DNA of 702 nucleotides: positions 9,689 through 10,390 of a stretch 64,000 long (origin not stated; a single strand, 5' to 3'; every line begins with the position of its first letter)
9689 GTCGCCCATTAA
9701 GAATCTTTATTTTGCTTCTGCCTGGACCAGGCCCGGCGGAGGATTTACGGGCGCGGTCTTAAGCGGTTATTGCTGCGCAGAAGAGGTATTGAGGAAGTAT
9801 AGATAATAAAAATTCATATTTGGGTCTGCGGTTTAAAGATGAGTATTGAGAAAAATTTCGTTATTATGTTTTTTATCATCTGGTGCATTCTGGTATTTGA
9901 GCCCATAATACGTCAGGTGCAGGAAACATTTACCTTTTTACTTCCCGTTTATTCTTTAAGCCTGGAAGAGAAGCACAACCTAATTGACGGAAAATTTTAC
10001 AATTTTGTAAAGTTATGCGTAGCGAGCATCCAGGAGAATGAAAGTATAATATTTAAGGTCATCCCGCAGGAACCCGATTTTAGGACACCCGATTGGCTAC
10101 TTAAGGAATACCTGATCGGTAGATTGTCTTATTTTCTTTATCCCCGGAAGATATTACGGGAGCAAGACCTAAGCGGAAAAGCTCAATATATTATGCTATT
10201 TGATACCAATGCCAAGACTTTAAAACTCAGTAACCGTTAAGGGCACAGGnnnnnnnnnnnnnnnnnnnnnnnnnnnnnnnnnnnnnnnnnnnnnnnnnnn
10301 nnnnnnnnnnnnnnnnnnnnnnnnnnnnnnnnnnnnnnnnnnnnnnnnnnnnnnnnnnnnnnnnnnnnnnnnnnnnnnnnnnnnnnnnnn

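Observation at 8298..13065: Four-gene envelope cluster: CrtI-family flavoprotein, small anchored protein, GT-C-like polytopic protein, methyltransferase-GT2 fusion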

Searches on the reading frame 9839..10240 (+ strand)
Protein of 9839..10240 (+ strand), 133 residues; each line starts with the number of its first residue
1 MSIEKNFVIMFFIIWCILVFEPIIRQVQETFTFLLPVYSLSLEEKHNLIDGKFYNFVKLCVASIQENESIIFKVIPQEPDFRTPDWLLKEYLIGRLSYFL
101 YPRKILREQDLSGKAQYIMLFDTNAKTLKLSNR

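Call 3: search_protein_families(library=pfam, proteins=[window:9839-10240:+], max_evalue=0.01)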
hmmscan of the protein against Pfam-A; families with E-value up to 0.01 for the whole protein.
window:9839-10240:+ (133 aa): 0 families

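Call 4: search_protein_families(library=ncbifam, proteins=[window:9839-10240:+], max_evalue=0.01)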
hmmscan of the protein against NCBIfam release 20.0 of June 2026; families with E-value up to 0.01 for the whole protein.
window:9839-10240:+ (133 aa): 0 families
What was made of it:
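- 9839..10240 (+): B: a 133-aa protein with an N-terminal membrane helix (about residues 6-24) and a small alpha/beta domain. It is the constant partner of the GT-C gene. No Pfam or NCBIfam hit (calls 3, 4).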

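Call 48: search_protein_representatives(protein=window:9839-10237:+)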
Query: 133 residues. Proteins with E-value up to 0.001 (for the whole library): 28; up to 1e-10: 11; up to 1e-30: 1. The best 28 are listed.
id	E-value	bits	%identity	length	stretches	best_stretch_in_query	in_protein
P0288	2.0e-32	128.1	44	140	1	2-129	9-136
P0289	4.6e-29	117.3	42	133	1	5-130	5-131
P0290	8.8e-23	96.9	46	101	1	38-128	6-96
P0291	5.7e-18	81.4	33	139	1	5-131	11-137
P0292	3.0e-15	72.6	39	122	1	23-131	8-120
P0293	3.5e-13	65.9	37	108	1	37-126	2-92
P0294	6.4e-13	65.0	30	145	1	3-127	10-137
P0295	1.1e-12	64.3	31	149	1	7-129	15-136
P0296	2.7e-12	63.0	35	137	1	14-125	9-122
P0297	4.6e-12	62.3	31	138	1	14-128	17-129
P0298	2.4e-11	59.9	30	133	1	6-127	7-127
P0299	1.4e-09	54.2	36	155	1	10-106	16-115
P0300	1.4e-08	51.0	31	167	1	5-108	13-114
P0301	7.0e-08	48.7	27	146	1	7-123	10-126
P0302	1.2e-07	48.0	32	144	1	9-123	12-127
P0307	1.4e-06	44.5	36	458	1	9-109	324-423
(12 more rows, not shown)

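Call 52: search_protein_families(library=pfam, proteins=[P0307], max_evalue=0.01)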
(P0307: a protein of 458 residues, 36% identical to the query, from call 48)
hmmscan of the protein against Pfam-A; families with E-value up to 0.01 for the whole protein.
P0307 (458 aa): 5 families
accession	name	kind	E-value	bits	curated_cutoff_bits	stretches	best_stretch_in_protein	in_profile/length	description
PF00535.33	Glycos_transf_2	-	1.8e-30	106.6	23.3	1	6-160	2-166/168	Glycosyl transferase family 2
PF13641.12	Glyco_tranf_2_3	-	1.1e-27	97.9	27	1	3-214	2-226/230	Glycosyltransferase like family 2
PF10111.15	Glyco_tranf_2_2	-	4.2e-15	56.4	27.3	1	6-187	2-204/276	Glycosyltransferase like family 2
PF13632.12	Glyco_trans_2_3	-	7.8e-08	32.8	27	1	81-270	1-178/198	Glycosyl transferase family group 2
PF13506.12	Glyco_transf_21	-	2.7e-07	30.7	21.7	1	72-214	24-171/174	Glycosyl transferase family 21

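Call 57: predict_structure(alignment_id=A4)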
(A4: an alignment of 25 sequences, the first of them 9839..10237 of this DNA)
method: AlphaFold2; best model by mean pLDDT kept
length: 133 residues; sequences in the alignment: 25
mean_pLDDT: 94.9   pTM: 0.76
mean pLDDT of the five models: 94.9, 94.7, 94.4, 93.8, 93.7
residues with pLDDT >= 90: 122; 70-90: 10; 50-70: 1; < 50: 0
segments of 3 or more residues with pLDDT < 50: none
pLDDT, mean of each block of 10 residues (from residue 1): 93 97 95 91 95 97 97 97 97 97 94 87 97 89
secondary structure, 60 per line:
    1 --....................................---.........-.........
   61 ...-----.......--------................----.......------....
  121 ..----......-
elements in order: H3-38 H42-50 H52-63 E69-75 H84-99 E104-107 E117-122 E127-132

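Call 59: fold_search(model_id=the predicted structure, library=pdb)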
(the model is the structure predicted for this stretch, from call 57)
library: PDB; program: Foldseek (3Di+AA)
matches with E <= 10: 422; with E <= 0.001: 0
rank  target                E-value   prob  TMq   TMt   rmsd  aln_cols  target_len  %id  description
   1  3tw8_A                3.9e-02  0.63  0.30  0.15   6.3       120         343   11  GEF domain of DENND 1B in complex with Rab GTPase Rab35 (released 2011-11-16)
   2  2dir_MODEL_1_A        1.1e-01  0.47  0.30  0.38   6.0        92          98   15  Solution structure of the THUMP domain of THUMP domain-containing protein 1 (released 2006-09-30)
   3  5bqs_A                1.7e-01  0.18  0.23  0.12   6.5        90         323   14  S. Pneumoniae Fabh with small molecule inhibitor 4 (released 2016-05-18)
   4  3il4_A                1.7e-01  0.14  0.22  0.13   9.9       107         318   13  Structure of E. faecalis FabH in complex with acetyl CoA (released 2009-08-25)
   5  3il4_B                2.1e-01  0.20  0.25  0.13   9.5       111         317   12  Structure of E. faecalis FabH in complex with acetyl CoA (released 2009-08-25)
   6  3il5_A                2.5e-01  0.25  0.28  0.14   5.8        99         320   10  Structure of E. faecalis FabH in complex with 2-({4-bromo-3-[(diethylamino)sulfonyl]benzoyl}amino)benzoic acid (released 2009-08-25)
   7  1yfz_B                2.5e-01  0.16  0.25  0.20   8.7       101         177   10  Novel IMP Binding in Feedback Inhibition of Hypoxanthine-Guanine Phosphoribosyltransferase from Thermoanaerobacter ten (released 2005-05-10)
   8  1r3u_A                2.5e-01  0.16  0.25  0.19   8.8       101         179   10  Crystal Structure of Hypoxanthine-Guanine Phosphoribosyltransferase from Thermoanaerobacter tengcongensis (released 2004-10-19)
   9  9krm                  2.5e-01  0.15  0.19  0.04  10.7        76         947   18  Cryo-EM structure of human ABCC4 (MTX-bound) (released 2025-09-24)
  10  3il6                  2.9e-01  0.11  0.21  0.12   8.0       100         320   17  Structure of E. faecalis FabH in complex with 2-({4-[(3R,5S)-3,5-dimethylpiperidin-1-yl]-3-phenoxybenzoyl}amino)benzoic  (released 2009-08-25)
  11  8vd9                  3.1e-01  0.18  0.22  0.11   5.9        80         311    9  Crystal structure of Bacillus subtilis FabHA, beta-ketoacyl carrier protein synthase III (released 2024-02-14)
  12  3qku_A                3.1e-01  0.13  0.23  0.11  10.5       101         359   17  Mre11 Rad50 binding domain in complex with Rad50 and AMP-PNP (released 2011-03-30)
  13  4yxq_A                3.7e-01  0.23  0.27  0.11   5.8        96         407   12  PksG, a HMG-CoA Synthase from Bacillus subtilis (released 2016-06-29)
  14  1zow_A                3.7e-01  0.14  0.21  0.11   5.7        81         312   16  Crystal Structure of S. aureus FabH, beta-ketoacyl carrier protein synthase III (released 2005-08-09)
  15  6d3r                  4.0e-01  0.16  0.22  0.04   9.8        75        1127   13  Thermostablilized dephosphorylated chicken CFTR (released 2018-10-17)
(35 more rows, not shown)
